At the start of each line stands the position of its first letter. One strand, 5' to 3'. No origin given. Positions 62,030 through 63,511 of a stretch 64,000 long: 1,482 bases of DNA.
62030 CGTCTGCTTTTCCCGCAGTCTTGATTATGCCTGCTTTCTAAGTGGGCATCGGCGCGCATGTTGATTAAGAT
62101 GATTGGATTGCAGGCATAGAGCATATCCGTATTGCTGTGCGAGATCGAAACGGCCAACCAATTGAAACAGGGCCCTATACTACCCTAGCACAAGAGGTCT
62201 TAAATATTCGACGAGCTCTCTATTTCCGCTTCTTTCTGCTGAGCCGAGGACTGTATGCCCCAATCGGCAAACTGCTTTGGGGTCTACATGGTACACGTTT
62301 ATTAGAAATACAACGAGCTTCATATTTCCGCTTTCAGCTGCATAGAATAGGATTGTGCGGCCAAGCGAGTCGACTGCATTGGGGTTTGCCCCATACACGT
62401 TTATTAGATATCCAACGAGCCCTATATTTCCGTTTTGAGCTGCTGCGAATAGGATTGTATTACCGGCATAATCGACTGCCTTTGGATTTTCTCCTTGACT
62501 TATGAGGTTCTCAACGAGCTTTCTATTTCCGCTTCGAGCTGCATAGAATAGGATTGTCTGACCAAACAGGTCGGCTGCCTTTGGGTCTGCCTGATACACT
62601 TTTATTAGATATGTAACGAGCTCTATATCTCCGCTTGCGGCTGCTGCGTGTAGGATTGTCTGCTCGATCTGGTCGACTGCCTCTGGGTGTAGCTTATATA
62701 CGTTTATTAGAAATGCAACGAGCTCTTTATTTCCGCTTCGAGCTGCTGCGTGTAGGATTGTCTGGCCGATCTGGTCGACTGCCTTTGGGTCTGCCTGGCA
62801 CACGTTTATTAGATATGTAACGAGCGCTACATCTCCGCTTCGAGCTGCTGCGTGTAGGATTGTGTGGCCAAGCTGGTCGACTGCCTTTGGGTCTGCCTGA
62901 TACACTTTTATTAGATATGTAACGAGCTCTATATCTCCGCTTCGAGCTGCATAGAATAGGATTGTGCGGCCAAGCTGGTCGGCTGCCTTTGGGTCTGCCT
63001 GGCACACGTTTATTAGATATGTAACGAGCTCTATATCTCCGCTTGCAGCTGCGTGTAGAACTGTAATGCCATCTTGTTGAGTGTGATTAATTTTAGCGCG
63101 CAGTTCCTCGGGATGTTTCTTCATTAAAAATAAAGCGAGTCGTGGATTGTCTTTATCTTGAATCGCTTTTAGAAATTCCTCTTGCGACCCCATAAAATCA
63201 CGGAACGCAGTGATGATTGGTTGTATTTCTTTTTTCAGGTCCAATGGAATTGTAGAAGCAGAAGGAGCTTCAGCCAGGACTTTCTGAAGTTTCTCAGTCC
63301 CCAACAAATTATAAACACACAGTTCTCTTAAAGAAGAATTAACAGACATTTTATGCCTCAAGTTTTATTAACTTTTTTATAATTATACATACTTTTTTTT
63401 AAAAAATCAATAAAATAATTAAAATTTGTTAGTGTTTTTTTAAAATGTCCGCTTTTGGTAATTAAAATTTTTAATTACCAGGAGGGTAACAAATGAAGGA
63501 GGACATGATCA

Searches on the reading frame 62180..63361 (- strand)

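Call 68: search_protein_families(library=pfam, proteins=[window:62180-63361:-], max_evalue=0.0001)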
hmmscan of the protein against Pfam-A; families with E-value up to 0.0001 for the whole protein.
window:62180-63361:- (393 aa): 9 families
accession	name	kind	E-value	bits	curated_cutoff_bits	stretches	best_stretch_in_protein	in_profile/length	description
PF12796.13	Ank_2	-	2e-84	278.7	27.3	6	169-262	1-88/90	Ankyrin repeats (3 copies)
PF13606.12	Ank_3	-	2.6e-51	165.3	22.3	0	131-159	2-29/30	Ankyrin repeat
PF00023.36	Ank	-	2.3e-47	156.7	21.1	1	300-331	2-32/33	Ankyrin repeat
PF13637.12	Ank_4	-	1.5e-37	127.2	22.7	4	304-354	1-50/50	Ankyrin repeats (many copies)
PF13857.12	Ank_5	-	5.9e-21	74.8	27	0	287-340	2-55/56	Ankyrin repeats (many copies)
PF24521.3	Ank_KRIT1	-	2.7e-17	63.3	80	1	232-329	17-114/149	KRIT1 ankyrin-repeats domain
PF11929.14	DUF3447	-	2.1e-08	34.4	26.9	0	200-258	7-57/76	Domain of unknown function (DUF3447)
PF18571.6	VWA_3_C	-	6.5e-06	26.4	25.8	0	341-362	3-25/47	von Willebrand factor type A C-terminal domain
PF24575.1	TPR_Slam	-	8.8e-05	23.3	35.2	0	197-231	13-46/104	Surface lipoprotein assembly modifier, N-terminal TPR repeats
